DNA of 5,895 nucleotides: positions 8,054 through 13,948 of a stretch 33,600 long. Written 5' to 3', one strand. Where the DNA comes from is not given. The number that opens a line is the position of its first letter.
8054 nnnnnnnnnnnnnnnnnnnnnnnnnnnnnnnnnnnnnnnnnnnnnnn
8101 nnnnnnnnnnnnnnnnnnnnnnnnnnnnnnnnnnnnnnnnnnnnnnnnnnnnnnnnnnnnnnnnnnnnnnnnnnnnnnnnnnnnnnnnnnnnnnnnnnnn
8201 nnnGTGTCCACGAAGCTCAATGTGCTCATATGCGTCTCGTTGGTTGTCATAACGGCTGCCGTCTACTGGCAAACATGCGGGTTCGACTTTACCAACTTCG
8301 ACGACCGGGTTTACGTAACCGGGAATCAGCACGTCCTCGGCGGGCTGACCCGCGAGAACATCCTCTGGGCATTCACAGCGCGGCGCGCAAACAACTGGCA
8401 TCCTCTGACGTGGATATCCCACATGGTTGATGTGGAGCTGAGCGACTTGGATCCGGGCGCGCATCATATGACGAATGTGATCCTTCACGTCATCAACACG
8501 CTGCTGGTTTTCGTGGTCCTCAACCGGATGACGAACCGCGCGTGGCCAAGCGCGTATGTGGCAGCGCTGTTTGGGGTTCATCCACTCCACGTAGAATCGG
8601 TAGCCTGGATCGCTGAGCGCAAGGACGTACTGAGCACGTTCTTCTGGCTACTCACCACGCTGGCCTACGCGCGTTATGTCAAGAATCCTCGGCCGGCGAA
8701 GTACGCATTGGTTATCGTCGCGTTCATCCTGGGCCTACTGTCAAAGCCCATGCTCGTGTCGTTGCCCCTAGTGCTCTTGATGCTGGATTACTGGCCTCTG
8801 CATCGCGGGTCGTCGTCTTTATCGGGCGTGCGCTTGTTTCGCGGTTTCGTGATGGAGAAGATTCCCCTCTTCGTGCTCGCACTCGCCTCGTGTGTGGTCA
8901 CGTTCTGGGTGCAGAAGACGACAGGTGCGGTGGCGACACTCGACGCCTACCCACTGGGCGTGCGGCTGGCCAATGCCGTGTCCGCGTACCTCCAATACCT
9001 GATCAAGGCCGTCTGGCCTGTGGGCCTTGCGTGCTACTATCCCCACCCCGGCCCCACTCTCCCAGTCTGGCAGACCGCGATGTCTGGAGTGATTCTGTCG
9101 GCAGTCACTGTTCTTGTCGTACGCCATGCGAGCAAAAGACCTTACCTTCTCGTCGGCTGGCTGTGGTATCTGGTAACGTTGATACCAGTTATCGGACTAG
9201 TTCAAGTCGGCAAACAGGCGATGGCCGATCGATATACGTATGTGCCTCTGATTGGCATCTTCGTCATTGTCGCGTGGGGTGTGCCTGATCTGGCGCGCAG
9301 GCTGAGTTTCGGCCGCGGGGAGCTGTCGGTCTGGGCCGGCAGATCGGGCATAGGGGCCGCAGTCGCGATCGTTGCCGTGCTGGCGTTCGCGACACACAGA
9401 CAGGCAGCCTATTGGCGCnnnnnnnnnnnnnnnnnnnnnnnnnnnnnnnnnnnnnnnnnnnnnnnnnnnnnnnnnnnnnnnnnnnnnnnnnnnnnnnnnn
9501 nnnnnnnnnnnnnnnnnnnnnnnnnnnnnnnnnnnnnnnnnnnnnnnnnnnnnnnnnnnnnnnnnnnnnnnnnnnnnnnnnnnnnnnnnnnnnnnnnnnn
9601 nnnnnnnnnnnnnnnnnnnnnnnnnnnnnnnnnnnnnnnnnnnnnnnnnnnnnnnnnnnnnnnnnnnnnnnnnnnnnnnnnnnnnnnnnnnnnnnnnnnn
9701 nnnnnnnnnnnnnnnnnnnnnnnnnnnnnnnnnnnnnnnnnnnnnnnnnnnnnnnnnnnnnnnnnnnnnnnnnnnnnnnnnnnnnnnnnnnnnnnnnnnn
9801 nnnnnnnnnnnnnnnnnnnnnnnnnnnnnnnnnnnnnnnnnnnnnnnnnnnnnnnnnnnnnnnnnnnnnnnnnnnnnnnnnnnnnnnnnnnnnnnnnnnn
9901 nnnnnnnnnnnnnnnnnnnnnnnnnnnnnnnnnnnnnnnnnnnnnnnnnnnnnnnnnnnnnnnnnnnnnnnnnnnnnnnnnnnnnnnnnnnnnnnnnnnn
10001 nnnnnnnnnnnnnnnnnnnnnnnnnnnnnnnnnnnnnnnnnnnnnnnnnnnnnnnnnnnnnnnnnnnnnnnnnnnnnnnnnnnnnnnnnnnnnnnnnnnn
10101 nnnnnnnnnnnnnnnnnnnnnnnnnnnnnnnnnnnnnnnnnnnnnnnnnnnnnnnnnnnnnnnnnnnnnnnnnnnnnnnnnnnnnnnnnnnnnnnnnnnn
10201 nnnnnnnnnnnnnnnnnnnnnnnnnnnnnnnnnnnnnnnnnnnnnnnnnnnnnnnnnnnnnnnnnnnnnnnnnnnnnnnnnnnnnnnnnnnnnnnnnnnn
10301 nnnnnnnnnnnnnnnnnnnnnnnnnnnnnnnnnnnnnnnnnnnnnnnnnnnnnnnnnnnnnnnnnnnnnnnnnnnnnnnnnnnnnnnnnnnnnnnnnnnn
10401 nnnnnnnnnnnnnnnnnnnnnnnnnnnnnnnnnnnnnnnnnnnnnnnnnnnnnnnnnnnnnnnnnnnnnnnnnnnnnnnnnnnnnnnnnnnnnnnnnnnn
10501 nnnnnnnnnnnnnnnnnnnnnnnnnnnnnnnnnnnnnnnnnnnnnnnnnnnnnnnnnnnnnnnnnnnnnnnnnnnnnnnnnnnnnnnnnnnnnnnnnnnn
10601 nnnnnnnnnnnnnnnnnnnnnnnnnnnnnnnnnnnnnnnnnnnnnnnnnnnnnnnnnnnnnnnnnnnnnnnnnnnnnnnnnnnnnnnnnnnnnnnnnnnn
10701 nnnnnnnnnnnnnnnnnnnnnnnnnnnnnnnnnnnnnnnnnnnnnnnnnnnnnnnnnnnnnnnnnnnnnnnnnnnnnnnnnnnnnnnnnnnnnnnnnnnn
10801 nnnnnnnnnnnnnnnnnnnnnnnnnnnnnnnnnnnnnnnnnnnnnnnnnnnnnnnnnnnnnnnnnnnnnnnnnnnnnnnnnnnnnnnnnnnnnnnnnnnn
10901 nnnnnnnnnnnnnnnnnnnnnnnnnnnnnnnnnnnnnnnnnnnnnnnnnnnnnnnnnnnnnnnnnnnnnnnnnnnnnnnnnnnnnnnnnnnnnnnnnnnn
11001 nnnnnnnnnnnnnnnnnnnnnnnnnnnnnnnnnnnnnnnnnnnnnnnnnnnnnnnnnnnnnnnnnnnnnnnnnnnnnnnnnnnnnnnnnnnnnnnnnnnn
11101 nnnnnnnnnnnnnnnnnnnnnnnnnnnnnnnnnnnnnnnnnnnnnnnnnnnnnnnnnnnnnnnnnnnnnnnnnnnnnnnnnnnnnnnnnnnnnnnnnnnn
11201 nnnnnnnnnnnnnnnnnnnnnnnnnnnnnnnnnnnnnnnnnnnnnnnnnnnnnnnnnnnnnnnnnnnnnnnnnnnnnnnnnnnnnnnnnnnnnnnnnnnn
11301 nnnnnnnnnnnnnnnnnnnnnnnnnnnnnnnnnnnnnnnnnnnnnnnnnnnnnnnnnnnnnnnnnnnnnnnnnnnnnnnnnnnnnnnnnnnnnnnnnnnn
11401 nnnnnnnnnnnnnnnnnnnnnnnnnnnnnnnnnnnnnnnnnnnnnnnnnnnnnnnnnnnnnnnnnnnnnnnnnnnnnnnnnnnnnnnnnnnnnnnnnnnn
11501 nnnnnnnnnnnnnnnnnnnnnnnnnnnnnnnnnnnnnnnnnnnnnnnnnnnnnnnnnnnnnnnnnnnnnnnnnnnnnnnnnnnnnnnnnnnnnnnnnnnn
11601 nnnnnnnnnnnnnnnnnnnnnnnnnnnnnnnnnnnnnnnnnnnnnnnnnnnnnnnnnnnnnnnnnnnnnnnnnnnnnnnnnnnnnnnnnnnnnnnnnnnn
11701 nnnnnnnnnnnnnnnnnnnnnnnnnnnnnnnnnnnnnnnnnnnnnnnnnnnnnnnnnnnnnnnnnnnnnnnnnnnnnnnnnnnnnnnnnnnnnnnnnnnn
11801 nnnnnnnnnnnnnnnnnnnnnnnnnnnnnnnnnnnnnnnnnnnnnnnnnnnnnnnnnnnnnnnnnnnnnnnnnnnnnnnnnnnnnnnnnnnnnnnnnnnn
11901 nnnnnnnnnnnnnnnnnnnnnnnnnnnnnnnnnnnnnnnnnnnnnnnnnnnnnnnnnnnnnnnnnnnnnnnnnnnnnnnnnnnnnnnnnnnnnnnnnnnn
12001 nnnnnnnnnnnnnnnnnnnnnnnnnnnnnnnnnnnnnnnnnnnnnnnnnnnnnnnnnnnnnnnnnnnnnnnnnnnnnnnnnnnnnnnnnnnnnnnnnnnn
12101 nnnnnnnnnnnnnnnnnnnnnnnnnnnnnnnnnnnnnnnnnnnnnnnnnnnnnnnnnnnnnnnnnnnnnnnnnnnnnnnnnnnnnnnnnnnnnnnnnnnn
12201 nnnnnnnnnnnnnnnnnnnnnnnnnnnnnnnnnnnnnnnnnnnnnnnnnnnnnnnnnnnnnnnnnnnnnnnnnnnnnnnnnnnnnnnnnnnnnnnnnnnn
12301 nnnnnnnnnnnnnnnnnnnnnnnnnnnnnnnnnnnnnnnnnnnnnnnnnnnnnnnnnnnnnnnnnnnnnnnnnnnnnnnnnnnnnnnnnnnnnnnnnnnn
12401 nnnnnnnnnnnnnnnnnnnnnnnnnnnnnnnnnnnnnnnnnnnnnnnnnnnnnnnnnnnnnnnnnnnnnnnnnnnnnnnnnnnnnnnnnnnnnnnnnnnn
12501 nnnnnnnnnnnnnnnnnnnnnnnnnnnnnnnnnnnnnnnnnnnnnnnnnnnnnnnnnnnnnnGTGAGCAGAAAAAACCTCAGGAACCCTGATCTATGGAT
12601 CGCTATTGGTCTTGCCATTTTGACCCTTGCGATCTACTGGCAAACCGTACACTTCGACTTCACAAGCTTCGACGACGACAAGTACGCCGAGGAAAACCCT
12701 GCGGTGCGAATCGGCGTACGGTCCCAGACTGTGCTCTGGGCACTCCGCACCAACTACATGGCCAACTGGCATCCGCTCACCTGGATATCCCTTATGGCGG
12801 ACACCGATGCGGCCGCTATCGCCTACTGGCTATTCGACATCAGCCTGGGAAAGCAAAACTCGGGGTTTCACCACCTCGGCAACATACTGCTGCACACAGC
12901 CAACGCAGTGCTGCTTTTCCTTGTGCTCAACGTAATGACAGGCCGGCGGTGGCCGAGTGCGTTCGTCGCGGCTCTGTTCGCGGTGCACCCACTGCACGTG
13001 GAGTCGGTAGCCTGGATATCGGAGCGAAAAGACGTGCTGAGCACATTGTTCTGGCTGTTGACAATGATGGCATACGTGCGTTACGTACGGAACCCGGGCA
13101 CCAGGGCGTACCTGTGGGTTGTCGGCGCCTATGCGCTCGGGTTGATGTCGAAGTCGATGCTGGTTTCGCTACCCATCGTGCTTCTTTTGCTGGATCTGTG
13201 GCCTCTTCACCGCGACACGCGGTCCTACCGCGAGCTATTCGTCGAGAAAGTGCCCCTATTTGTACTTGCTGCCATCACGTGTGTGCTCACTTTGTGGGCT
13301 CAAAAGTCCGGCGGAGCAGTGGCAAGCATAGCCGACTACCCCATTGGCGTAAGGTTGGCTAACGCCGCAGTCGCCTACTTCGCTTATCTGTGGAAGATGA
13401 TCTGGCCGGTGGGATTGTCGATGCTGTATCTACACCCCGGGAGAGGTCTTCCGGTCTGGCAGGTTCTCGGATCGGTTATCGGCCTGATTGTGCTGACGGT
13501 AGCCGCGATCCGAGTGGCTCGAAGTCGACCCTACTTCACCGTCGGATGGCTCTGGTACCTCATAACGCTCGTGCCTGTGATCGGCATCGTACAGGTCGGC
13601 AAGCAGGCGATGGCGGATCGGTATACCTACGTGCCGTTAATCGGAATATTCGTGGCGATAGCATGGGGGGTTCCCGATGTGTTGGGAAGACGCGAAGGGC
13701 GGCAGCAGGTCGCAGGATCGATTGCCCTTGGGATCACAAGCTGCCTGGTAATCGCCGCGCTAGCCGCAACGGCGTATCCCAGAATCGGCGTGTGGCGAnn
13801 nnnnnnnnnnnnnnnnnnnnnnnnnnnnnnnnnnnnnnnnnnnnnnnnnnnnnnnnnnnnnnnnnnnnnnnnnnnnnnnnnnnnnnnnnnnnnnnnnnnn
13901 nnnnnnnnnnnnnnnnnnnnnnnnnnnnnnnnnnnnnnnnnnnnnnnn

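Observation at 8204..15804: Three tandem TMTC-like GT-C/TPR glycosyltransferases plus a DPM1/GtrB-like GT2: candidate bacterial protein O-glycosylation module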

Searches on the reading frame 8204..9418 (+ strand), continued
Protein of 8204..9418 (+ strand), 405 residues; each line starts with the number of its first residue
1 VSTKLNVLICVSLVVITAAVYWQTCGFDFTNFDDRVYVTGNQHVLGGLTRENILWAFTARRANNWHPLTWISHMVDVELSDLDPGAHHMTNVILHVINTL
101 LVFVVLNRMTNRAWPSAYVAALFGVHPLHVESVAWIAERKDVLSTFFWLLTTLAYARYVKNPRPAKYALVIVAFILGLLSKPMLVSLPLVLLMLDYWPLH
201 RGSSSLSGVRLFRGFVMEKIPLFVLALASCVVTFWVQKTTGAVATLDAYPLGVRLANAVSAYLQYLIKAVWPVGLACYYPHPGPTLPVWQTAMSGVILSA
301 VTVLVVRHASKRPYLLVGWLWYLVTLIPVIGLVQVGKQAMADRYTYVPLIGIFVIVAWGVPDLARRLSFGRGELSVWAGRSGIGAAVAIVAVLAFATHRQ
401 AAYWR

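Call 58: find_related_loci(query=A4, collection=genome_contigs, flank=10000)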
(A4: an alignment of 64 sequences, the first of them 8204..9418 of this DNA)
Query A4 (405 aa) in genome_contigs; peptide patterns used: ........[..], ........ (x = any residue, [..] = any of these).
600 stretches matched a pattern (row limit reached: there are more); 593 encode a relative of the query (tblastn E <= 1e-3); the best 80 are kept; 80 distinct loci.
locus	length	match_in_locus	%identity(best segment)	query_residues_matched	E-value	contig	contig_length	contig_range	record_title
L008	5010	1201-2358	52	9-405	3e-137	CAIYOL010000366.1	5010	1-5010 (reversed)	MAG: uncultured planctomycete isolate AlinenSedimentsCore2_bin-1585 genome assembly, contig: bin-1585:366/417, whole gen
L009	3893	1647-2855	52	6-405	1e-138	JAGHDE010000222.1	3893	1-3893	MAG: Proteobacteria bacterium isolate AUK300 PB_MBMC_254_c_000000000076, whole genome shotgun sequence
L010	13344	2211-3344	54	1-366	9e-135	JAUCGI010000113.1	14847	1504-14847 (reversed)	Desulfobacterales bacterium HSG2 NODE_385_length_14847, whole genome shotgun sequence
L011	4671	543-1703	53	8-404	5e-136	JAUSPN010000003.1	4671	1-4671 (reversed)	MAG: Candidatus Desulfaltia sp. isolate E21_metabat.bin.72 E21_k141_284683, whole genome shotgun sequence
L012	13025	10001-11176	52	9-405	3e-133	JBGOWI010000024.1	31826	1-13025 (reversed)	MAG: Phycisphaerae bacterium isolate OBJ_0618_130150_96 k141_7880526_length_31826_cov_14.2602, whole genome shotgun sequ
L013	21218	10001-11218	53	17-405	3e-131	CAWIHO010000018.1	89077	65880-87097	MAG: uncultured delta proteobacterium isolate MFD03726.bin.2.118 genome assembly, contig: contig_17527, whole genome sho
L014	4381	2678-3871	50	6-405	6e-133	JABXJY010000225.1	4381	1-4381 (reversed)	MAG: Desulfobacterales bacterium isolate CR_Bin_129 NODE_345_length_4381_cov_15.637082, whole genome shotgun sequence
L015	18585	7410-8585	51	9-405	4e-133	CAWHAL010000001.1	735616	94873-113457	MAG: uncultured Planctomycetota bacterium isolate MFD04408.bin.1.172 genome assembly, contig: contig_22797, whole genome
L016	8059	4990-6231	51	6-405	4e-130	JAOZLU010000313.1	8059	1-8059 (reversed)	MAG: Desulfobacterales bacterium isolate GMC2_bin_2_sub GMC2_1900_length_8059_cov_43.898176, whole genome shotgun sequen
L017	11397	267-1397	53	19-379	9e-130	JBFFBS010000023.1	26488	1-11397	MAG: Syntrophobacteria bacterium isolate Mix_mud12.2021.10.10 k141_276304_length_26488_cov_20.0984, whole genome shotgun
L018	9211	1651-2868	51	10-405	4e-129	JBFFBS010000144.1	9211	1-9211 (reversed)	MAG: Syntrophobacteria bacterium isolate Mix_mud12.2021.10.10 k141_882138_length_9211_cov_15.5217, whole genome shotgun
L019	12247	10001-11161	50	6-405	2e-128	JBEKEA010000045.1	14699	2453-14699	MAG: Sedimentisphaerales bacterium isolate SPRUCE 196 SPRUCE_196_45, whole genome shotgun sequence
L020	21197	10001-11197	51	15-405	1e-128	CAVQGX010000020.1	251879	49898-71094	MAG: uncultured delta proteobacterium isolate MFD09779.bin.3.209 genome assembly, contig: contig_24117, whole genome sho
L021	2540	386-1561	50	2-405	3e-135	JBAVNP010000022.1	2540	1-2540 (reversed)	MAG: Sedimentisphaerales bacterium isolate MFD03833_ilm_asm_bin2 k127_20587, whole genome shotgun sequence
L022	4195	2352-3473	55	10-365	3e-130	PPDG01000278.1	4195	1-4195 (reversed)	MAG: Desulfobacteraceae bacterium isolate BM002 sc_10747, whole genome shotgun sequence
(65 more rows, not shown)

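Call 74: search_protein_representatives(alignment_id=A2)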
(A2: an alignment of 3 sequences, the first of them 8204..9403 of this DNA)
Query: 3 sequences, 403 profile positions. Proteins with E-value up to 0.001 (for the whole library): 92507; up to 1e-10: 60822; up to 1e-30: 24371. The best 150 are listed.
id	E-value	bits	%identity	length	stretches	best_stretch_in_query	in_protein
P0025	9.1e-157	538.7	-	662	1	11-403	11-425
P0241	1.2e-156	538.3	-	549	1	11-403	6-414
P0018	1.4e-156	538.1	-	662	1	1-403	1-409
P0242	2.2e-156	537.5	-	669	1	8-403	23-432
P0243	1.3e-155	535.0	-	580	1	7-403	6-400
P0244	9.4e-155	532.1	-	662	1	5-403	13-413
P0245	2.1e-152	524.4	-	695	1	10-403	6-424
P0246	2.7e-152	524.0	-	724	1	6-403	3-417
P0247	7.1e-152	522.6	-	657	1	13-403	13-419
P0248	8.3e-152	522.4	-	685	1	10-402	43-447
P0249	7.7e-151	519.2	-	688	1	10-403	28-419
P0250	1.5e-150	518.2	-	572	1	12-403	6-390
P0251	2.5e-150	517.5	-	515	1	13-403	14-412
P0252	6.7e-150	516.1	-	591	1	9-403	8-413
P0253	8.7e-150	515.7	-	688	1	11-403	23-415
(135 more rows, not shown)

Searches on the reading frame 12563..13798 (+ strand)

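Call 37: search_protein_families(library=pfam, proteins=[window:12563-13798:+], max_evalue=10)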
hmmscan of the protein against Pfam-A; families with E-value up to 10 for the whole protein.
window:12563-13798:+ (412 aa): 3 families
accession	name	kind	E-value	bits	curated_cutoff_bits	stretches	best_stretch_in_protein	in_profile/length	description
PF13231.12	PMT_2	-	6.4e-06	26.9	26.1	1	103-215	24-133/160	Dolichyl-phosphate-mannose-protein mannosyltransferase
PF19946.4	DUF6408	-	0.2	12.2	25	1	385-404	19-38/42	Family of unknown function (DUF6408)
PF06196.17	DUF997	-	1.8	9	26.3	1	294-319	39-64/77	Protein of unknown function (DUF997)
